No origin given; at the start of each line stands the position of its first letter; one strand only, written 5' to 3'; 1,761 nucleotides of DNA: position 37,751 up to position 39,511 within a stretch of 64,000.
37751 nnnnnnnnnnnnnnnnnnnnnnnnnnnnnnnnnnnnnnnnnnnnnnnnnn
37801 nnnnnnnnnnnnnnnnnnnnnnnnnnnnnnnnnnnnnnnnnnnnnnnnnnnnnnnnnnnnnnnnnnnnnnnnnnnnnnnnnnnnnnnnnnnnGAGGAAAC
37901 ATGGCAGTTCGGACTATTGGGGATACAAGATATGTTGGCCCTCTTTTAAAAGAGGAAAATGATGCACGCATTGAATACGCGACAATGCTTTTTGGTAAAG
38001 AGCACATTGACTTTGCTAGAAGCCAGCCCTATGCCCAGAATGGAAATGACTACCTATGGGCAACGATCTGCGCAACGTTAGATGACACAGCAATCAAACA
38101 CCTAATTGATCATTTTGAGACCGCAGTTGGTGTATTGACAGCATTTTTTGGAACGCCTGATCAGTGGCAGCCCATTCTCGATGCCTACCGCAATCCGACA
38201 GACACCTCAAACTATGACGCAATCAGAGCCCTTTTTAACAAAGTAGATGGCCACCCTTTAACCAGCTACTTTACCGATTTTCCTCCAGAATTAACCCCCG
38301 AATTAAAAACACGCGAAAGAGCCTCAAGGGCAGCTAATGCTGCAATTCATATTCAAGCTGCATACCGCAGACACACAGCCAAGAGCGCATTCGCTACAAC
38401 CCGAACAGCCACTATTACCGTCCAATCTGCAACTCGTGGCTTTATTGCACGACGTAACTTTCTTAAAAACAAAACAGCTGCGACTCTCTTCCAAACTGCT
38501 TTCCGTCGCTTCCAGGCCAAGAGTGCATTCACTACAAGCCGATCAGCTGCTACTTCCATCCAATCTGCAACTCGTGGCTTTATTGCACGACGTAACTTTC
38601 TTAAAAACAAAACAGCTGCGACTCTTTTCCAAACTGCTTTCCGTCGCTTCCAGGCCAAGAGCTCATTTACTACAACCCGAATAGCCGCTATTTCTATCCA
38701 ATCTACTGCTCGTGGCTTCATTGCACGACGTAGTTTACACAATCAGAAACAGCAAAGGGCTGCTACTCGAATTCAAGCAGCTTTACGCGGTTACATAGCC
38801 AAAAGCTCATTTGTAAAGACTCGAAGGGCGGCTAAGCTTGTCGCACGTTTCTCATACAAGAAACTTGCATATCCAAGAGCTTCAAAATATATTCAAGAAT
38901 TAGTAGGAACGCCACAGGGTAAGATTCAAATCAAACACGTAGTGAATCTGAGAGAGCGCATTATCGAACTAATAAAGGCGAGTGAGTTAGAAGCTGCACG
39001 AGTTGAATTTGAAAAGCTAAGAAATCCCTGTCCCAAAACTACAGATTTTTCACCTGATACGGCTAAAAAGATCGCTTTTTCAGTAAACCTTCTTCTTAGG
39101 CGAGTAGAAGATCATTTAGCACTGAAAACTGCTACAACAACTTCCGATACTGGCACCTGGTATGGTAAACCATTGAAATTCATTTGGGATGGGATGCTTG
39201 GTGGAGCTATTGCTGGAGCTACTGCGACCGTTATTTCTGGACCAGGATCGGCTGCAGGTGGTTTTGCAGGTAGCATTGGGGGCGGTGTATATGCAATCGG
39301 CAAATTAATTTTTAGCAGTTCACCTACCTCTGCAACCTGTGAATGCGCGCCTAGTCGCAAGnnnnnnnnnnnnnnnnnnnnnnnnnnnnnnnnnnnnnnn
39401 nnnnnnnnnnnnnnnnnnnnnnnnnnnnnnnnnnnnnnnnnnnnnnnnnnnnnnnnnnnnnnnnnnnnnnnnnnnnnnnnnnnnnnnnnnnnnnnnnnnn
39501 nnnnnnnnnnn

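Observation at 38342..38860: Seven tandem IQ motifs at 23-23-23-23-23-25-residue spacing, a myosin-neck-like calmodulin/light-chain binding array in a bacterial protein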

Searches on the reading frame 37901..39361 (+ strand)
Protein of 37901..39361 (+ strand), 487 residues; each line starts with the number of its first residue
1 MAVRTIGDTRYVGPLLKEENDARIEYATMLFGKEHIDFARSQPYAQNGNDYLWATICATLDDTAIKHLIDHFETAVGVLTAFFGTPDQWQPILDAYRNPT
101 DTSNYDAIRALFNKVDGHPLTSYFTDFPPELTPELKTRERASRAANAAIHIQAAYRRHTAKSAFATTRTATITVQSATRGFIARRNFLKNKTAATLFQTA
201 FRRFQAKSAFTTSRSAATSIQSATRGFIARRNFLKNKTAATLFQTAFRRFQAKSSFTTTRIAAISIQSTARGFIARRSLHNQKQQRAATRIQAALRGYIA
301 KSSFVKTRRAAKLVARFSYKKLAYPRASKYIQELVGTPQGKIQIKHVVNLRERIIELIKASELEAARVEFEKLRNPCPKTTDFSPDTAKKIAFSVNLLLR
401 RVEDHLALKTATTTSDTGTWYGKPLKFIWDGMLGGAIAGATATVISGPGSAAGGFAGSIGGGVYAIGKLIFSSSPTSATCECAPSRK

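Call 3: search_protein_families(library=pfam, proteins=[window:37901-39361:+], max_evalue=10)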
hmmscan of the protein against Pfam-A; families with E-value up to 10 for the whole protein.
window:37901-39361:+ (487 aa): 2 families
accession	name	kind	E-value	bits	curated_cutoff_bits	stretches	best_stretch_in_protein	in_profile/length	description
PF00612.33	IQ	-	5.3e-24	82.2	20.3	7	214-233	1-20/21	IQ calmodulin-binding motif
PF08349.16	DUF1722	-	0.21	12.3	22.5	1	102-161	9-68/117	Protein of unknown function (DUF1722)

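Call 5: find_homologous_proteins(query=window:37901-39361:+, max_evalue=0.001)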
Query window:37901-39361:+ (487 aa): 10 proteins with E <= 0.001 among 8000 candidates.
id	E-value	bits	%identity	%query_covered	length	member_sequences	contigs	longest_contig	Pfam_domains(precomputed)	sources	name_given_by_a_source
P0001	0.0e+0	1070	100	100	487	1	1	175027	PF00612.34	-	-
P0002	4.3e-13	67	35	26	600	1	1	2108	PF00612.34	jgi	jgi:hypothetical protein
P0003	5.7e-11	60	30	37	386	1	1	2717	PF00612.34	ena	-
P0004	4.1e-8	51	36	29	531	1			PF00612.34,PF00063.28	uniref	uniref:Myosin motor domain-containing protein n=1 Tax=Aegilops tauschii subsp. strangulata TaxID=200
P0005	3.2e-6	45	26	39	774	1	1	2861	PF00612.34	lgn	-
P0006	3.5e-6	44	27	44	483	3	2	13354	PF00612.34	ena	-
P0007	4.8e-6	44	33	22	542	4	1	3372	PF00612.34,PF00063.28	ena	-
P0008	5.2e-6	44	33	29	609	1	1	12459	PF00612.34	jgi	jgi:hypothetical protein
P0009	1.5e-5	42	24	46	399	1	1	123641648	PF00612.34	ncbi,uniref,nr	ncbi:unconventional myosin-Va-like [Ischnura elegans]|uniref:unconventional myosin-Va-like n=1 Tax=I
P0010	3.9e-5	41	37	21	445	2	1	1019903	PF00612.34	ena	-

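Call 11: find_related_loci(query=window:37901-39361:+, collection=genome_contigs, flank=8000)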
Query window:37901-39361:+ (487 aa) in genome_contigs; peptide patterns used: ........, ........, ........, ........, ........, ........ (x = any residue, [..] = any of these).
138 stretches matched a pattern, but none encodes a relative of the query by tblastn (E <= 1e-3).

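Call 13: find_encoding_contigs(protein=window:37901-39361:+, flank=3000, max_places=4)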
Protein window:37901-39361:+ (487 aa): no gene with exactly this product is on record in the collection.

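Call 33: predict_structure(protein=window:37901-39361:+)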
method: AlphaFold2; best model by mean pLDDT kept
length: 487 residues; sequences in the alignment: 1
mean_pLDDT: 38.3   pTM: 0.20
mean pLDDT of the five models: 38.3, 37.4, 34.2, 32.6, 32.1
residues with pLDDT >= 90: 0; 70-90: 1; 50-70: 65; < 50: 421
segments of 3 or more residues with pLDDT < 50: 1-86, 104-188, 193-195, 200-234, 249-275, 291-342, 374-487
pLDDT, mean of each block of 10 residues (from residue 1): 24 34 39 41 35 31 40 40 45 49 46 33 29 34 38 35 31 34 42 48 38 35 42 46 52 35 37 48 56 39 28 28 31 45 51 55 57 43 41 42 34 29 30 31 32 32 28 28 31
secondary structure, 60 per line:
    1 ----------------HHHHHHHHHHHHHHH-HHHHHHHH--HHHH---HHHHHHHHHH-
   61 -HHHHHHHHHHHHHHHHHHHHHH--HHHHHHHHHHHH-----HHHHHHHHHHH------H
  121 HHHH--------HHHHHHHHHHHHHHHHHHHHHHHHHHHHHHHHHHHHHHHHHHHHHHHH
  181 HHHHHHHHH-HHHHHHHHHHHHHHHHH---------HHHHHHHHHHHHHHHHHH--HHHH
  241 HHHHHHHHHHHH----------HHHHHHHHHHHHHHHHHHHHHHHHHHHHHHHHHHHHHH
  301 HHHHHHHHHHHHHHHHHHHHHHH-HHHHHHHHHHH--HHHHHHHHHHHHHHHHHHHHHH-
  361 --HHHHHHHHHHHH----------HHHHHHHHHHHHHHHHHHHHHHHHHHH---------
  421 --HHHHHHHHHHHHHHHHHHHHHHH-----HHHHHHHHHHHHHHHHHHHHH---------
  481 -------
elements in order: H17-31 H33-40 H43-46 H50-59 H62-83 H86-97 H103-113 H120-124 H133-189 H191-207 H217-234 H237-252 H263-323 H325-335 H338-359 H363-374 H385-411 H423-445 H451-471

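Call 48: search_protein_families(library=ncbifam, proteins=[window:37901-39361:+], max_evalue=1)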
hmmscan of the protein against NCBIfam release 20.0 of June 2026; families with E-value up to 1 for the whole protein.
window:37901-39361:+ (487 aa): 0 families

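Call 55: search_protein_families(library=pfam, proteins=[window:37901-39361:+], max_evalue=0.01)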
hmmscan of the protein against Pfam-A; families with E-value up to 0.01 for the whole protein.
window:37901-39361:+ (487 aa): 1 family
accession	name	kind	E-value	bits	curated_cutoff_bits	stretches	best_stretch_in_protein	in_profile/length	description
PF00612.33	IQ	-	5.3e-24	82.2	20.3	4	214-233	1-20/21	IQ calmodulin-binding motif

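Call 65: search_protein_families(library=padloc, proteins=[window:37901-39361:+], max_evalue=0.1)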
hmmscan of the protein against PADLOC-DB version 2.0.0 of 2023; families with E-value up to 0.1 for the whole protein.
window:37901-39361:+ (487 aa): 0 families

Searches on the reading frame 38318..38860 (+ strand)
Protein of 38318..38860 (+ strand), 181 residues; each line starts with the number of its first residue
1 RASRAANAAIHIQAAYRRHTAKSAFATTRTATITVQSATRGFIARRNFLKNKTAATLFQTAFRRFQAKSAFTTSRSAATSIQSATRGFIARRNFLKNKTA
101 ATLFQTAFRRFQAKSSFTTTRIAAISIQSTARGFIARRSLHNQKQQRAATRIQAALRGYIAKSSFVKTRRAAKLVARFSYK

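Call 34: search_solved_structures(query=window:38318-38860:+, max_evalue=0.01, show_alignments=3)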
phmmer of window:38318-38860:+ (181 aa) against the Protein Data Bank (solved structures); distinct sequences matched with E-value up to 0.01: 6.
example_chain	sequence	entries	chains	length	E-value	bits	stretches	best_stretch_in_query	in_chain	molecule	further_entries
7yv9_A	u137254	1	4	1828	3.9e-09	40.1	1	25-178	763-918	Unconventional myosin-Va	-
2dfs_A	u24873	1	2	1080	5.8e-09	39.5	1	69-170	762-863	Myosin-5A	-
8of8_M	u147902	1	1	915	6.8e-09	39.3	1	5-141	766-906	Unconventional myosin-Va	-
4r8g_E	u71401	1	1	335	0.0005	23.5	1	75-139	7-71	Unconventional myosin-Ic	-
9cfu_P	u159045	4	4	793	0.00081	22.8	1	74-139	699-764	Unconventional myosin-Ic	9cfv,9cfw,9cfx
7jrj_K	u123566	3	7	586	0.0032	20.9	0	142-178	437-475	Nucleoside diphosphate kinase 6 | Flagellar radial spoke protein 23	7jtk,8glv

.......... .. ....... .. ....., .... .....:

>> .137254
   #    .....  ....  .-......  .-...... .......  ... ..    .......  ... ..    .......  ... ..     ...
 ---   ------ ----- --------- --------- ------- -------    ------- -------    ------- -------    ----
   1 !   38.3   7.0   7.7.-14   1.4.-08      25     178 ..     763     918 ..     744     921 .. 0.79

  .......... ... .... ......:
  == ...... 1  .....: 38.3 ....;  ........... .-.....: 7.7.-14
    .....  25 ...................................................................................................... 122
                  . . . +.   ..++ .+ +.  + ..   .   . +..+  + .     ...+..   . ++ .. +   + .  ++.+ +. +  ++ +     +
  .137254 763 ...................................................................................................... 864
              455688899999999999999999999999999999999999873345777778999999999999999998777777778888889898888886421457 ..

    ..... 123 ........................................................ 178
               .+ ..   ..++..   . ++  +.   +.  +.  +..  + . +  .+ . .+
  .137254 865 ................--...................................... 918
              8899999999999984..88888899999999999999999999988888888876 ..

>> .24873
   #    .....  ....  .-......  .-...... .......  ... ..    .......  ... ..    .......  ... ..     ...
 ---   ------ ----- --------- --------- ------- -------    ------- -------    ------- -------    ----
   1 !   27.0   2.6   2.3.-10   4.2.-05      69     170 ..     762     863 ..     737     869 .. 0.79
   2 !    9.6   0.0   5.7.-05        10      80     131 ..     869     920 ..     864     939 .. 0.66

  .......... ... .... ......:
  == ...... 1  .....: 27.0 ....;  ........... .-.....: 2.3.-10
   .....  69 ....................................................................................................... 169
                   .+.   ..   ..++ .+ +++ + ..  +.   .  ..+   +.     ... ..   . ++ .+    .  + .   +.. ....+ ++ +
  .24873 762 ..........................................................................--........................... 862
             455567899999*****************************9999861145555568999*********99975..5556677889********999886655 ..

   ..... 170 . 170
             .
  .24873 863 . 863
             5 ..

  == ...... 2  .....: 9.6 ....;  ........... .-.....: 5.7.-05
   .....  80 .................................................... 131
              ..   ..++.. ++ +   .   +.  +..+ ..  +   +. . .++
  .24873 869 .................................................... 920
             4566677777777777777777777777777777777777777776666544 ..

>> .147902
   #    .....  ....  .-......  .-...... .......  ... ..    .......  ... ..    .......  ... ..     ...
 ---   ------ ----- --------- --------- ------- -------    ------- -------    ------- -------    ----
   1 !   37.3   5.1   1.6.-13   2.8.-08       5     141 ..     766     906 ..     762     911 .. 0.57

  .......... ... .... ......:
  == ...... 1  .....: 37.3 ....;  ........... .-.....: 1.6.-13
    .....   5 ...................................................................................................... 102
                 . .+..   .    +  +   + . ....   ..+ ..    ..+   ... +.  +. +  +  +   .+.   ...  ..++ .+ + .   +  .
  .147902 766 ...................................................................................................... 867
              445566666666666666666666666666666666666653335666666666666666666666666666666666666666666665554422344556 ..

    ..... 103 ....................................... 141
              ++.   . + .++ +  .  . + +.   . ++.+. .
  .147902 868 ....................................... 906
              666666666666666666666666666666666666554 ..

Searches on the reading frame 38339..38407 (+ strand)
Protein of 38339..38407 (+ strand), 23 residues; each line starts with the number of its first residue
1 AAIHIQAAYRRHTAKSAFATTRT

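Call 55: search_protein_families(library=pfam, proteins=[window:38339-38407:+], max_evalue=0.01)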
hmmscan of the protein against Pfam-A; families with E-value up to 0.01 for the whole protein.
seq(23 aa): 1 family
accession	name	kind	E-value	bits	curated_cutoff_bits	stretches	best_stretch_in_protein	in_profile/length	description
PF00612.33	IQ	-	0.00063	19.8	20.3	1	1-18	3-20/21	IQ calmodulin-binding motif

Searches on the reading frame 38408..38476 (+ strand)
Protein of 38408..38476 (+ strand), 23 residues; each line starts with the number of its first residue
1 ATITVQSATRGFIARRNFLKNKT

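Call 55: search_protein_families(library=pfam, proteins=[window:38408-38476:+], max_evalue=0.01)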
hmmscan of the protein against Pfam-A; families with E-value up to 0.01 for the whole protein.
seq(23 aa): 1 family
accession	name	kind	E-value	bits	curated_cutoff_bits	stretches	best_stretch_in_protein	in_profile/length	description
PF00612.33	IQ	-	5.2e-05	23.1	20.3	1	1-18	3-20/21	IQ calmodulin-binding motif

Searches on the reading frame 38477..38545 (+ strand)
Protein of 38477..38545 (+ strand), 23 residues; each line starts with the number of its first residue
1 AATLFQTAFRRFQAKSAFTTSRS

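Call 55: search_protein_families(library=pfam, proteins=[window:38477-38545:+], max_evalue=0.01)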
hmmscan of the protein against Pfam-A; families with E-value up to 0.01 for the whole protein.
seq(23 aa): 1 family
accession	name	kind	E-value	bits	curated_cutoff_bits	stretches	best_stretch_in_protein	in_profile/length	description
PF00612.33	IQ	-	0.0041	17.2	20.3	1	1-18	3-20/21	IQ calmodulin-binding motif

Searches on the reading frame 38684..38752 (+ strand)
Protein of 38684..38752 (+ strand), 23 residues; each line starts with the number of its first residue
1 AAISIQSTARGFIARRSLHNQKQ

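Call 55: search_protein_families(library=pfam, proteins=[window:38684-38752:+], max_evalue=0.01)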
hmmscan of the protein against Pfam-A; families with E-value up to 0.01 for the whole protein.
seq(23 aa): 1 family
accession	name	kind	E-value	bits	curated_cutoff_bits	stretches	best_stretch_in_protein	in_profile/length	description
PF00612.33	IQ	-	3.4e-05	23.7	20.3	1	1-18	3-20/21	IQ calmodulin-binding motif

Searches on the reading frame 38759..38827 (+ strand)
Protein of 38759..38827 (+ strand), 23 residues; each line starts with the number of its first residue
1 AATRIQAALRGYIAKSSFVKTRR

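Call 55: search_protein_families(library=pfam, proteins=[window:38759-38827:+], max_evalue=0.01)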
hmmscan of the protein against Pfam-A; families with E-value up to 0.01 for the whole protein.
seq(23 aa): 1 family
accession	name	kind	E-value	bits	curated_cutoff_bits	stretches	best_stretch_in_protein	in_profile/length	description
PF00612.33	IQ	-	6.5e-05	22.8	20.3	1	1-18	3-20/21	IQ calmodulin-binding motif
